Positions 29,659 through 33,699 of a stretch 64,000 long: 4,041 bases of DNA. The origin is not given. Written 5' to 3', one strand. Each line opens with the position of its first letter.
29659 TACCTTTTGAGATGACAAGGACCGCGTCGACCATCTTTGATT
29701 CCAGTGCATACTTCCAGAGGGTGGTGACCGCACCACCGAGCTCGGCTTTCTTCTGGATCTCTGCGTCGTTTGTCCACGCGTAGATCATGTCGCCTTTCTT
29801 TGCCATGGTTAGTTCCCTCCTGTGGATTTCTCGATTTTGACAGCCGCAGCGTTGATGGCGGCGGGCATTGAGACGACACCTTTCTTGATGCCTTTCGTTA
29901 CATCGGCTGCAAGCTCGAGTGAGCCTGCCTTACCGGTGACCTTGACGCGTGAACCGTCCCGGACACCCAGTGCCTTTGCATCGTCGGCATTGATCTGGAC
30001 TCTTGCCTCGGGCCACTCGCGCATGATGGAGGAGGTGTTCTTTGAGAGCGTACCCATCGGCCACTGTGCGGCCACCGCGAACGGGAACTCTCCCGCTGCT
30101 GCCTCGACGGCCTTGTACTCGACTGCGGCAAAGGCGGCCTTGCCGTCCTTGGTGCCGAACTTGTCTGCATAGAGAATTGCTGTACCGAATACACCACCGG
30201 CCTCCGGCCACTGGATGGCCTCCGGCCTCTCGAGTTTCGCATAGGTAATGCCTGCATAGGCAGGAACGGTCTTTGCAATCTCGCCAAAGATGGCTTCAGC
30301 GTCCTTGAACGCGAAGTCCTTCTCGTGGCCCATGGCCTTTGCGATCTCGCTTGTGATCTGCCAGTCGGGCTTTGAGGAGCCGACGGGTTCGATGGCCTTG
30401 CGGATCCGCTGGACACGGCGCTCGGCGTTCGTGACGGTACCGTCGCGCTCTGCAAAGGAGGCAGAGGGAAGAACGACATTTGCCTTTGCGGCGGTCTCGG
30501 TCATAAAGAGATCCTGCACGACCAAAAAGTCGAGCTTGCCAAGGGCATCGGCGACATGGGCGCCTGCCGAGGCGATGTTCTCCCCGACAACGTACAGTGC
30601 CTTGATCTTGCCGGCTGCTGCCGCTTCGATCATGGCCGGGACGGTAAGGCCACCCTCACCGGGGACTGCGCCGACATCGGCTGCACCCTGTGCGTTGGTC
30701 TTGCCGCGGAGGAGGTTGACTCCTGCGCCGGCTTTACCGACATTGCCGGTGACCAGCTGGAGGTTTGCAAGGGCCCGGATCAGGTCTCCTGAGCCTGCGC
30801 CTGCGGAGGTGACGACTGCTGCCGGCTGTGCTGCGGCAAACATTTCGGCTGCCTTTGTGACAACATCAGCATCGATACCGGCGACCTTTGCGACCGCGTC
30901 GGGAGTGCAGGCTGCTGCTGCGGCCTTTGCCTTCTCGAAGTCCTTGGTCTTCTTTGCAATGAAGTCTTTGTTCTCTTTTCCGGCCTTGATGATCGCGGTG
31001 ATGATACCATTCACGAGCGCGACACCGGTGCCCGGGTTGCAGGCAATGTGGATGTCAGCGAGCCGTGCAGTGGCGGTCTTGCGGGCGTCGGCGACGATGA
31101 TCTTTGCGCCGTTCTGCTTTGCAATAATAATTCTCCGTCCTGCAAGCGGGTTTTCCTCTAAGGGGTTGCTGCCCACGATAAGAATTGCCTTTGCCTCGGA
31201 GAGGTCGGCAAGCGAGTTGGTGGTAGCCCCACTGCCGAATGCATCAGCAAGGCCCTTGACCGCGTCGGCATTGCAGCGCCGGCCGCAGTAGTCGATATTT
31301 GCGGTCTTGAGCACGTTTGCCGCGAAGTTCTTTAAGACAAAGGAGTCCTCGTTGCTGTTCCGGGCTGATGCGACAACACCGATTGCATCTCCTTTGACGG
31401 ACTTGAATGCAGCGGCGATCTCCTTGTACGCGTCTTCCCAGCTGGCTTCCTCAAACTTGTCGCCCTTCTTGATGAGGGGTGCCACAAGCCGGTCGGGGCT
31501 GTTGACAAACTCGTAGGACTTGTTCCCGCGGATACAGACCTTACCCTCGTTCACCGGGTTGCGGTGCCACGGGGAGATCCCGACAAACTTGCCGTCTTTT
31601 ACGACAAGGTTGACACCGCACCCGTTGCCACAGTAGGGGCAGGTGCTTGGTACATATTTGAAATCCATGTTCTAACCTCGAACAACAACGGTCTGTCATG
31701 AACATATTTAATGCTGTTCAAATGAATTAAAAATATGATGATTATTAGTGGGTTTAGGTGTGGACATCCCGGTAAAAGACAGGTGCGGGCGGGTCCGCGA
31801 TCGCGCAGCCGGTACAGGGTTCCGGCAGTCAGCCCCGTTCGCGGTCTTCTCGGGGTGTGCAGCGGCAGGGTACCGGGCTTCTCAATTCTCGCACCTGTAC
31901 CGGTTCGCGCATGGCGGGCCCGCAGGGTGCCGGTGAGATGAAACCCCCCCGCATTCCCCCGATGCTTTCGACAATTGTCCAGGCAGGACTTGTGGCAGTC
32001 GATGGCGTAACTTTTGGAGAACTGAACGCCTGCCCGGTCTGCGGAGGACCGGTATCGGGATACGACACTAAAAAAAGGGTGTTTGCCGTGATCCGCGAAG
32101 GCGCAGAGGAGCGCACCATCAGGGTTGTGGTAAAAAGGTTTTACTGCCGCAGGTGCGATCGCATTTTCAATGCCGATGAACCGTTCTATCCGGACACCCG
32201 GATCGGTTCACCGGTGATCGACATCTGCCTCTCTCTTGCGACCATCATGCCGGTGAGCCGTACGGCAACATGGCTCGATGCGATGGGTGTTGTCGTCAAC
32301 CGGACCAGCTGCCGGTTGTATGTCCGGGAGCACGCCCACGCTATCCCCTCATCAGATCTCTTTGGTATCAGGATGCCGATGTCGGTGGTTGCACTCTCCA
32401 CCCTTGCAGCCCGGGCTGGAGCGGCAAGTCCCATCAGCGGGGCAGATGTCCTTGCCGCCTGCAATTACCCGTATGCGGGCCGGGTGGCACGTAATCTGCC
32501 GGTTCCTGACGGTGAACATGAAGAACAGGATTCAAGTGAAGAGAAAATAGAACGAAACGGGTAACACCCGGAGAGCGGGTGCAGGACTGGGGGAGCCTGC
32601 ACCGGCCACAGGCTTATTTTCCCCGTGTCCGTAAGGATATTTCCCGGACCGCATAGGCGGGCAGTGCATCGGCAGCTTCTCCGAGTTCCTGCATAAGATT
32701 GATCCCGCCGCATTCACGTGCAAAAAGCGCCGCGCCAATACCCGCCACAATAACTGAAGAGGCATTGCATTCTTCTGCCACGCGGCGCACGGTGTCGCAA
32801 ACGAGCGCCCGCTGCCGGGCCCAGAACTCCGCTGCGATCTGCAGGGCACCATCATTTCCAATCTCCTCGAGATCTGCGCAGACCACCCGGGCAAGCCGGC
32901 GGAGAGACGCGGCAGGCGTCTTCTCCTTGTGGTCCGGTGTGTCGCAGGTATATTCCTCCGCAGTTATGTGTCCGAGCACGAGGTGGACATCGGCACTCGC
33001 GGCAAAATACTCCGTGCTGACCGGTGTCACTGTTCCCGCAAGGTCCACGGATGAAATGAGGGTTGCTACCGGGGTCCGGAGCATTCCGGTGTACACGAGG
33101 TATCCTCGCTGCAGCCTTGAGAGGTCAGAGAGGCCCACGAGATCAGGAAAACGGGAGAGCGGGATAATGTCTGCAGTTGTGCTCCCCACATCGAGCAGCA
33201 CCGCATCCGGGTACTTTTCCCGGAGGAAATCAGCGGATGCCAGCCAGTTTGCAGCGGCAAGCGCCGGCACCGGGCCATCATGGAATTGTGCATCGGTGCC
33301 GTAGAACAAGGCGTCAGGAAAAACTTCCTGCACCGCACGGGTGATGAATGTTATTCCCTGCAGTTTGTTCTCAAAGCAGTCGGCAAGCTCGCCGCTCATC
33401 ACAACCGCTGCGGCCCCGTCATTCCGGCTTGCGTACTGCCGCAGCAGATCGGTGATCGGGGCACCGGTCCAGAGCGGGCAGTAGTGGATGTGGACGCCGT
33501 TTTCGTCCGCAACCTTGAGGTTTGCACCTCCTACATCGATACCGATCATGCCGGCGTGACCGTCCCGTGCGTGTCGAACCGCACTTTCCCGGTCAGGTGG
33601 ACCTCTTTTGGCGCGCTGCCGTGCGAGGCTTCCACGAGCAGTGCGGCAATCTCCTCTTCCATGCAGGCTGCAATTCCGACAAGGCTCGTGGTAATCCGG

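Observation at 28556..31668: FdhA-like pseudoenzyme paired with intact FdhB: a probable F420H2 electron-input module rather than a formate dehydrogenase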

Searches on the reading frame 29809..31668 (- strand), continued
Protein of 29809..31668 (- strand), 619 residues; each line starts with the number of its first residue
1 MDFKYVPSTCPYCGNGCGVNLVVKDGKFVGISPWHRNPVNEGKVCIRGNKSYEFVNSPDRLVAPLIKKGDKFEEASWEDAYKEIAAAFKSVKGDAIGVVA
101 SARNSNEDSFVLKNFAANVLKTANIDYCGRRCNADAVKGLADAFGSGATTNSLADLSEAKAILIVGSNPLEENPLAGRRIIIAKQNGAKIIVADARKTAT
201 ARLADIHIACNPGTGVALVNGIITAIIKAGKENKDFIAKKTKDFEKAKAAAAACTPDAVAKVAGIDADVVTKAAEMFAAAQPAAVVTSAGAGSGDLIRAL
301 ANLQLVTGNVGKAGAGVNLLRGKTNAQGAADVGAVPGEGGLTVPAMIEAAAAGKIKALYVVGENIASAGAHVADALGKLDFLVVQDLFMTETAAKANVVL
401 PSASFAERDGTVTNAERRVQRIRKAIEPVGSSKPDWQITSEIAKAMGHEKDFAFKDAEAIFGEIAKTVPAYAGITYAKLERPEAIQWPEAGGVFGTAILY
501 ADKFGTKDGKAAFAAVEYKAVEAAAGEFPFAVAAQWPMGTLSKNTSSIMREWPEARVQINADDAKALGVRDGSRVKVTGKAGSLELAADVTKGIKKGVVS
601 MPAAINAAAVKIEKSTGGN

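Call 35: search_protein_representatives(protein=window:29809-31668:-)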
Query: 619 residues. Proteins with E-value up to 0.001 (for the whole library): 24658; up to 1e-10: 10999; up to 1e-30: 2066. The best 150 are listed.
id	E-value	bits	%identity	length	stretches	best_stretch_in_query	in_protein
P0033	0.0e+00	1114.6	84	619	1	1-619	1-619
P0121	2.0e-150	518.5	41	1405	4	2-465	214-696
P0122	1.1e-139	483.0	43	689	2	1-359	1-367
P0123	3.7e-139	481.3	43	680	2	3-337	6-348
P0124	6.4e-136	470.6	42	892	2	4-337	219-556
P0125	1.1e-128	446.7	42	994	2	6-337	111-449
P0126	4.9e-127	441.3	40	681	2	5-338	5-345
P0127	4.0e-125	435.0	41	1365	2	7-337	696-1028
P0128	4.2e-125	434.9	41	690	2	6-336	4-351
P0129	1.3e-124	433.3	40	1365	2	6-337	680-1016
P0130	3.2e-122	425.4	40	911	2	5-337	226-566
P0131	3.5e-122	425.2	64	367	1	150-484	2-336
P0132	1.4e-119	416.6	38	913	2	4-337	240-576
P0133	4.5e-119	415.0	40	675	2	8-336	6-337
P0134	1.1e-118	413.7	39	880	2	5-337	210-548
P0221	4.0e-95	335.9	42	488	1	1-490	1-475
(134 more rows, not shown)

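Call 51: find_homologous_proteins(query=P0221, max_evalue=1e-20)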
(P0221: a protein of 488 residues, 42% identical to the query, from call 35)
Query P0221 (488 aa): 343 proteins with E <= 1e-20 among 8000 candidates; the best 120 are listed.
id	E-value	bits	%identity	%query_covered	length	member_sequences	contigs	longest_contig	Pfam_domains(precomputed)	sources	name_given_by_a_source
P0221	0.0e+0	1060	100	100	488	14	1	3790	PF00384.28,PF04879.22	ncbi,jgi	-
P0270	2.2e-228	777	70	100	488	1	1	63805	PF00384.28,PF04879.22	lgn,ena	-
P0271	2.9e-220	750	73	96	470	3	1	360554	PF00384.28,PF04879.22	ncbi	-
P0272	5.2e-182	624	61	100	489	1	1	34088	PF00384.28,PF04879.22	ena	-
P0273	1.7e-154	533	54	100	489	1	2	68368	PF00384.28,PF04879.22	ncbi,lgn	-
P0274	4.6e-106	373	39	96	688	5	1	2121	PF00384.28,PF01568.28,PF04879.22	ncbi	-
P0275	4.9e-106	373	39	96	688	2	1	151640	PF00384.28,PF01568.28,PF04879.22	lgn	-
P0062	5.4e-106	373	45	96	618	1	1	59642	PF00384.28,PF01568.28,PF04879.22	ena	-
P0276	7.4e-106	373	39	96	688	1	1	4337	PF00384.28,PF01568.28,PF04879.22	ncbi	-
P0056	2.4e-105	371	45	96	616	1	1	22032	PF00384.28,PF01568.28,PF04879.22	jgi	jgi:formate dehydrogenase major subunit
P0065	4.1e-105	370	45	96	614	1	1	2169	PF00384.28,PF01568.28,PF04879.22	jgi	jgi:formate dehydrogenase (coenzyme F420) alpha subunit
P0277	1.1e-104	369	38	96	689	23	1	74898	PF00384.28,PF01568.28,PF04879.22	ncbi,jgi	ncbi:MAG: formate dehydrogenase subunit alpha [Methanolinea tarda]|jgi:formate dehydrogenase major s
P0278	1.3e-104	369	39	96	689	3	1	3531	PF00384.28,PF01568.28,PF04879.22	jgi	jgi:formate dehydrogenase alpha subunit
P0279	1.9e-104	368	39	96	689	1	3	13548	PF00384.28,PF01568.28,PF04879.22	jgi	jgi:formate dehydrogenase alpha subunit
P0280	2.4e-104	368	39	96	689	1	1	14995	PF00384.28,PF01568.28,PF04879.22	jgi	jgi:formate dehydrogenase alpha subunit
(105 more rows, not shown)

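Call 52: find_encoding_contigs(protein=P0271, flank=6000, max_places=2)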
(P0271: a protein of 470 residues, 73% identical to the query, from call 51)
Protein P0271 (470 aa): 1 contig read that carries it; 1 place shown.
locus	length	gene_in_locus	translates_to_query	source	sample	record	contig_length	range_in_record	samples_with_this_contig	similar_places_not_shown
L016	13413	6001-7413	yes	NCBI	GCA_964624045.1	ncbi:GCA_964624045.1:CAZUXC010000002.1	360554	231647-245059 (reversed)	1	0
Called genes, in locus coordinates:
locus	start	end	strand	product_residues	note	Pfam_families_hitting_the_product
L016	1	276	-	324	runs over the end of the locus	PF04055:Radical_SAM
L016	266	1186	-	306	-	PF22641:TiaS_TCKD (weak), PF08489:TiaS_FLD (faint)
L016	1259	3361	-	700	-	PF03235:GmrSD_N, PF07510:GmrSD_C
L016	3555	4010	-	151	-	PF09537:DUF2383 (faint), PF22277:EncFtn-like (faint), PF00210:Ferritin (weak), PF02915:Rubrerythrin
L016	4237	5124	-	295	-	PF01913:FTR, PF02741:FTR_C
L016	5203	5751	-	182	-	-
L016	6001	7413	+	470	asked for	PF04879:Molybdop_Fe4S4, PF00384:Molybdopterin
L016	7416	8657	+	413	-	PF04422:FrhB_FdhB_N, PF04432:FrhB_FdhB_C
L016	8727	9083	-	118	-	-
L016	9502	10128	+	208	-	PF09394:Inhibitor_I42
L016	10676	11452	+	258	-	PF03807:F420_oxidored, PF14748:P5CR_dimer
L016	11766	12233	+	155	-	-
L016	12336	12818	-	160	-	PF07237:DUF1428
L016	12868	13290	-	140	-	PF08859:DGC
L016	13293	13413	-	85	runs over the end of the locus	PF13192:Thioredoxin_3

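Call 53: find_encoding_contigs(protein=P0115, flank=6000, max_places=2)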
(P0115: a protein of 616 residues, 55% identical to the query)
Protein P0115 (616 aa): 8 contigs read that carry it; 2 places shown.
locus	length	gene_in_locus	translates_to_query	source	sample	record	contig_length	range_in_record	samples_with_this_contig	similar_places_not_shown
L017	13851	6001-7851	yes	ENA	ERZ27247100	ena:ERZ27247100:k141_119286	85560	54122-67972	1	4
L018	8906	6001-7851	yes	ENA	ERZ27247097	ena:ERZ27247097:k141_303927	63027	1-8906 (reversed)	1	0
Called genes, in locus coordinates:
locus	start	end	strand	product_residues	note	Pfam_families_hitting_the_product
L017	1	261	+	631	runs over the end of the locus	PF16177:ACAS_N, PF00501:AMP-binding, PF13193:AMP-binding_C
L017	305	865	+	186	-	PF00352:TBP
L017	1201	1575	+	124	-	-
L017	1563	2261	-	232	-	PF00455:DeoRC (faint), PF06026:Rib_5-P_isom_A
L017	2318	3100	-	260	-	PF01975:SurE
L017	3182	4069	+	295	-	PF02655:ATP-grasp_3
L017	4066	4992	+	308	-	PF01968:Hydantoinase_A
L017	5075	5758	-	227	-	-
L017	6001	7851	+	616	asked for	PF04879:Molybdop_Fe4S4, PF00384:Molybdopterin, PF01568:Molydop_binding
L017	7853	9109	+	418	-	PF04422:FrhB_FdhB_N, PF04432:FrhB_FdhB_C, PF13237:Fer4_10 (faint), PF00037:Fer4 (faint), PF13183:Fer4_8 (weak)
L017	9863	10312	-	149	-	PF09537:DUF2383 (faint), PF22277:EncFtn-like (faint), PF02915:Rubrerythrin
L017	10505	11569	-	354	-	PF00850:Hist_deacetyl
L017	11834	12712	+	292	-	PF01226:Form_Nir_trans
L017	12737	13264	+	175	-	-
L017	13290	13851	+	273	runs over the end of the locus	-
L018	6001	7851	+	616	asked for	PF04879:Molybdop_Fe4S4, PF00384:Molybdopterin, PF01568:Molydop_binding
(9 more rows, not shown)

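Call 81: predict_structure(alignment_id=A1)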
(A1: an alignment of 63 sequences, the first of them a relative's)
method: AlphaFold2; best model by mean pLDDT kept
length: 619 residues; sequences in the alignment: 63
mean_pLDDT: 87.5   pTM: 0.86
mean pLDDT of the five models: 87.5, 86.6, 83.0, 81.4, 79.1
residues with pLDDT >= 90: 346; 70-90: 228; 50-70: 36; < 50: 9
segments of 3 or more residues with pLDDT < 50: 129-132, 617-619
pLDDT, mean of each block of 10 residues (from residue 1): 88 78 95 80 82 93 96 98 98 95 89 97 79 64 77 86 88 82 96 92 94 92 97 95 97 93 93 94 82 80 94 84 68 82 87 96 82 90 96 96 94 83 93 97 97 96 91 88 74 66 84 92 82 74 84 80 94 89 86 93 73 68
secondary structure, 60 per line:
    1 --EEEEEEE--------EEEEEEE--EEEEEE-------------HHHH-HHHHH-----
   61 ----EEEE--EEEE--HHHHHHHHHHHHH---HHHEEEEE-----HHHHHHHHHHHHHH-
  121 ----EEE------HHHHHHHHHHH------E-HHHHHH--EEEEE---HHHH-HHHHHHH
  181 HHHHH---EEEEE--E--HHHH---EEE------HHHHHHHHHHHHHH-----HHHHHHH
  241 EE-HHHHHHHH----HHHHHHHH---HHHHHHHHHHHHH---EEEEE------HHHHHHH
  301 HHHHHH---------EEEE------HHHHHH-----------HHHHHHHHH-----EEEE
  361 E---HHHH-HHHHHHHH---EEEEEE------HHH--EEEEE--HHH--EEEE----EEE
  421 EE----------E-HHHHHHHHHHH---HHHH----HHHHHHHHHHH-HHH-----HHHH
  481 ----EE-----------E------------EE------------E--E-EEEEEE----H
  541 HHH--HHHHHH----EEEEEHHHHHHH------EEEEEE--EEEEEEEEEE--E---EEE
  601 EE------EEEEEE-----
elements in order: E3-9 E18-24 E27-32 H46-49 H51-55 E65-68 E71-74 H77-89 E96-100 H106-119 E125-127 H134-144 H153-158 E161-165 H169-172 H174-185 E189-193 H199-202 E206-208 H215-228 H234-240 H244-251 H256-263 H267-279 E283-287 H294-306 E316-319 H326-331 H343-351 E357-361 H365-368 H370-377 E381-386 E398-402 E410-413 E418-422 H435-445 H449-452 H457-467 H477-480 E530-535 H540-543 H546-551 E556-560 H561-567 E574-579 E582-591 E598-602 E609-614

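Call 85: fold_search(model_id=the predicted structure, library=pdb)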
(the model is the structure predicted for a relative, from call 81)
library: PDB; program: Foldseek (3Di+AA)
matches with E <= 10: 1251; with E <= 0.001: 182
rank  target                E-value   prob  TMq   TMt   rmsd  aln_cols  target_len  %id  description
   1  7vw6_A                1.2e-63  1.00  0.91  0.63   3.0       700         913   30  Cryo-EM Structure of Formate Dehydrogenase 1 from Methylorubrum extorquens AM1 (released 2022-06-01)
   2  1fdi                  1.5e-63  1.00  0.92  0.80   2.6       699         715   32  OXIDIZED FORM OF FORMATE DEHYDROGENASE H FROM E. COLI COMPLEXED WITH THE INHIBITOR NITRITE (released 1997-08-20)
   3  8rqz_C                4.3e-63  1.00  0.92  0.59   2.6       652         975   33  Crystal structure of Molybdenum bispyranopterin guanine dinucleotide formate dehydrogenases ForCE1 from Bacillus subti (released 2025-08-06)
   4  1aa6                  1.3e-62  1.00  0.92  0.82   2.8       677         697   33  REDUCED FORM OF FORMATE DEHYDROGENASE H FROM E. COLI (released 1997-08-20)
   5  7z0t_A                2.2e-62  1.00  0.93  0.81   2.4       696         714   32  Structure of the Escherichia coli formate hydrogenlyase complex (aerobic preparation, composite structure) (released 2022-09-28)
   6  8j83_A                1.2e-61  1.00  0.92  0.63   3.0       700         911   30  Crystal structure of formate dehydrogenase from Methylorubrum extorquens AM1 (released 2023-10-11)
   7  9ktl_A                8.3e-60  1.00  0.92  0.60   3.1       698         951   31  Cryo-EM structure of reduced form of formate dehydrogenase from Rhodobacter aestuarii (RaFDH) with NADH (released 2025-06-18)
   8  7bkb_D                9.4e-60  1.00  0.78  0.87   2.4       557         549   42  Formate dehydrogenase - heterodisulfide reductase - formylmethanofuran dehydrogenase complex from Methanospirillum hun (released 2021-09-29)
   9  6tg9_A                6.2e-57  1.00  0.91  0.61   3.0       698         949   30  Cryo-EM Structure of NADH reduced form of NAD+-dependent Formate Dehydrogenase from Rhodobacter capsulatus (released 2020-04-22)
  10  2v45                  1.0e-54  1.00  0.88  0.76   3.3       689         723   28  A New Catalytic Mechanism of Periplasmic Nitrate Reductase from Desulfovibrio desulfuricans ATCC 27774 from Crystallogra (released 2008-03-18)
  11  2v3v                  3.1e-54  1.00  0.87  0.76   4.8       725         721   27  A New Catalytic Mechanism of Periplasmic Nitrate Reductase from Desulfovibrio desulfuricans ATCC 27774 from Crystallogra (released 2008-03-18)
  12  2jio                  4.5e-54  1.00  0.91  0.78   3.4       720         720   28  A New Catalytic Mechanism of Periplasmic Nitrate Reductase from Desulfovibrio desulfuricans ATCC 27774 from Crystallogra (released 2008-03-18)
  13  2nap                  1.5e-53  1.00  0.90  0.78   3.6       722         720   28  DISSIMILATORY NITRATE REDUCTASE (NAP) FROM DESULFOVIBRIO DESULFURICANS (released 1999-09-19)
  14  7qv7_S                3.3e-51  1.00  0.77  0.83   3.2       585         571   38  Cryo-EM structure of Hydrogen-dependent CO2 reductase. (released 2022-07-06)
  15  7xqw_A                4.9e-50  1.00  0.77  0.61   2.6       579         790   33  Formate dehydrogenase (FDH) from Methylobacterium extorquens AM1 (MeFDH1) (released 2023-08-09)
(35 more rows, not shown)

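Call 92: predict_structure(alignment_id=A2)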
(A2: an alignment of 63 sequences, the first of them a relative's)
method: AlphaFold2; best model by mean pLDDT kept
length: 686 residues; sequences in the alignment: 63
mean_pLDDT: 85.0   pTM: 0.88
mean pLDDT of the five models: 85.0, 84.4, 83.4, 82.2, 79.9
residues with pLDDT >= 90: 350; 70-90: 228; 50-70: 94; < 50: 14
segments of 3 or more residues with pLDDT < 50: 662-670
pLDDT, mean of each block of 10 residues (from residue 1): 84 74 94 72 79 92 95 97 98 95 88 97 81 64 76 85 85 79 95 89 93 88 98 95 97 97 95 98 90 53 88 89 72 80 84 92 95 84 89 93 71 92 94 96 92 72 92 96 97 95 85 79 57 62 80 90 85 75 74 81 94 94 87 92 84 69 40 75 73
secondary structure, 60 per line:
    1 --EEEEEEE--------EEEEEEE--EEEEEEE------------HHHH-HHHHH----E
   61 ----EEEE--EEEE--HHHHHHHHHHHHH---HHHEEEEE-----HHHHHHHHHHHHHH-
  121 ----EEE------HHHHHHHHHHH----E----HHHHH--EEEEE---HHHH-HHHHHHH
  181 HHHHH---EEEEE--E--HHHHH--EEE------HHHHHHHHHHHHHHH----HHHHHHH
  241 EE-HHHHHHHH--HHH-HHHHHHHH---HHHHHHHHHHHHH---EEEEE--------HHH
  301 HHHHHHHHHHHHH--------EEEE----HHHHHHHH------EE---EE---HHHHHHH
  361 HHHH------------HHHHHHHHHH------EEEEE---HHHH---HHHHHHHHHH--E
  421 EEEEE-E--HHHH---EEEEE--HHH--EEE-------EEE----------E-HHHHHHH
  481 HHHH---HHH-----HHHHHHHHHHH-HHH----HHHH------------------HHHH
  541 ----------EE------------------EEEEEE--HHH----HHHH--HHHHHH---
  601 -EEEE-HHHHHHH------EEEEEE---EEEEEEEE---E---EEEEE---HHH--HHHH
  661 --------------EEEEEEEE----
elements in order: E3-9 E18-24 E27-33 H46-49 H51-55 E65-68 E71-74 H77-89 E96-100 H106-119 E125-127 H134-144 H154-158 E161-165 H169-172 H174-185 E189-193 H199-203 E206-208 H215-229 H234-240 H244-251 H258-265 H269-281 E285-289 H298-313 E322-325 H330-337 H354-364 H377-386 E393-397 H401-404 H408-417 E420-425 H430-433 E437-441 E449-451 E459-461 H474-484 H496-506 H515-518 H537-540 E571-576 H586-589 H592-597 E602-605 H607-613 E620-625 E629-636 E644-648 H657-660 E675-682

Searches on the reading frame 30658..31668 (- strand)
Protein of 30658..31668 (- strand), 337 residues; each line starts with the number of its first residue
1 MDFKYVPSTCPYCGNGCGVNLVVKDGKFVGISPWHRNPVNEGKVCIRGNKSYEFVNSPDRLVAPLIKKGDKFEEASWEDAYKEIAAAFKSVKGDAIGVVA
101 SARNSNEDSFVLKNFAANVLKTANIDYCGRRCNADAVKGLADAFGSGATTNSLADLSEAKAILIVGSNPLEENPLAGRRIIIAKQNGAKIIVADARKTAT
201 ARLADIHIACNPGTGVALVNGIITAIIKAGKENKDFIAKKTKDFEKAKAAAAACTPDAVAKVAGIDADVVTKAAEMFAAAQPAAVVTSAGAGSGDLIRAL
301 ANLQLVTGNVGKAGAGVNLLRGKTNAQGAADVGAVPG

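Call 86: search_solved_structures(query=window:30658-31668:-, max_evalue=0.001)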
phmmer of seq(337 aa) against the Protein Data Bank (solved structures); distinct sequences matched with E-value up to 0.001: 92 (the best 60 are shown).
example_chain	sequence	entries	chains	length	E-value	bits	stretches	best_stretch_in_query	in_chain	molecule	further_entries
9t1s_L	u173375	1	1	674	1.5e-97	329.7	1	1-336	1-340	formate dehydrogenase (coenzyme F420)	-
7bkb_D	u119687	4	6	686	1.4e-87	296.9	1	3-336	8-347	Formate dehydrogenase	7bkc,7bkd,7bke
7qv7_S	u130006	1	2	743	3.5e-82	279.2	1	6-336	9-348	Hydrogen dependent carbon dioxide reductase subunit FdhF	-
1aa6_A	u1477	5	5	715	3.7e-71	243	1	4-336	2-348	FORMATE DEHYDROGENASE H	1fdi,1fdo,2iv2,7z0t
8rqz_C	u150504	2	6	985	3.4e-61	210.3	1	5-336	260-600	Probable oxidoreductase YjgC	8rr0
9gzq_A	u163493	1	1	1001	3.6e-61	210.2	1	5-336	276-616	Probable oxidoreductase YjgC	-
9vap_A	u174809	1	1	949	6e-60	206.2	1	8-333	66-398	Formate dehydrogenase molybdopterin-binding subunit FdhA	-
7vw6_A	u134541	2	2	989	3e-57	197.3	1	5-336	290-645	Formate dehydrogenase | Tungsten-containing formate dehydrogenase alpha subunit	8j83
7e5z_A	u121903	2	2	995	3.1e-57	197.3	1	5-336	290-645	Formate dehydrogenase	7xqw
9wxb_B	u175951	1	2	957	6.4e-54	186.4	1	6-336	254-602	Formate dehydrogenase alpha subunit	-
6tg9_A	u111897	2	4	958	3.2e-51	177.5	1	6-336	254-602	Formate dehydrogenase subunit alpha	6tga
2jim_A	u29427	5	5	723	2.3e-45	158.2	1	4-334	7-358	PERIPLASMIC NITRATE REDUCTASE | PROTEIN (PERIPLASMIC NITRATE REDUCTASE)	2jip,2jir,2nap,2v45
2jio_A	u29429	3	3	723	3.5e-45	157.7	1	4-334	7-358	PERIPLASMIC NITRATE REDUCTASE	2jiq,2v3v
1kqf_A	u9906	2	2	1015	1.2e-34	123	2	4-239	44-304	FORMATE DEHYDROGENASE, NITRATE-INDUCIBLE, MAJOR SUBUNIT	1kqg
1h0h_A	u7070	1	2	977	6e-34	120.7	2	2-241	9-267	FORMATE DEHYDROGENASE SUBUNIT ALPHA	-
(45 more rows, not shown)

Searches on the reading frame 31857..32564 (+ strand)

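Call 69: search_protein_families(library=pfam, proteins=[window:31857-32564:+], max_evalue=0.01)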
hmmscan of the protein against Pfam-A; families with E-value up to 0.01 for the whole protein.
window:31857-32564:+ (235 aa): 1 family
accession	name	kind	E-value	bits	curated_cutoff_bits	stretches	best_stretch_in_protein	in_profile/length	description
PF20020.4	DUF6431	-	3.6e-05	24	26.6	1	59-105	1-43/82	Domain of unknown function (DUF6431)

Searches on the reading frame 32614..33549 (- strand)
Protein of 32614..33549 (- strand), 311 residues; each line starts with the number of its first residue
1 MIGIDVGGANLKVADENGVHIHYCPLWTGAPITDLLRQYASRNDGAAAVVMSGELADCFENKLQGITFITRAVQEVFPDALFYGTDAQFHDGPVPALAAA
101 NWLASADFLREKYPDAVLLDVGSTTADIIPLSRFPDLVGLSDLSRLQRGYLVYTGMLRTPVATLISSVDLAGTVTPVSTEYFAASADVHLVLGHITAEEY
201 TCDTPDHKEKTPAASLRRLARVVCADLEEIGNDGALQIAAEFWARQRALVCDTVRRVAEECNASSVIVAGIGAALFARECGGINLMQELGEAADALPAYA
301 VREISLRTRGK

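Call 69: search_protein_families(library=pfam, proteins=[window:32614-33549:-], max_evalue=0.01)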
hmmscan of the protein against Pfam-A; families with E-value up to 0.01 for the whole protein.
window:32614-33549:- (311 aa): 1 family
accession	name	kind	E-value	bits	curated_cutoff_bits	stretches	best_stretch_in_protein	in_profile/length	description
PF01968.24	Hydantoinase_A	-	6.9e-18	65.3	22.9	1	48-284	4-264/291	Hydantoinase/oxoprolinase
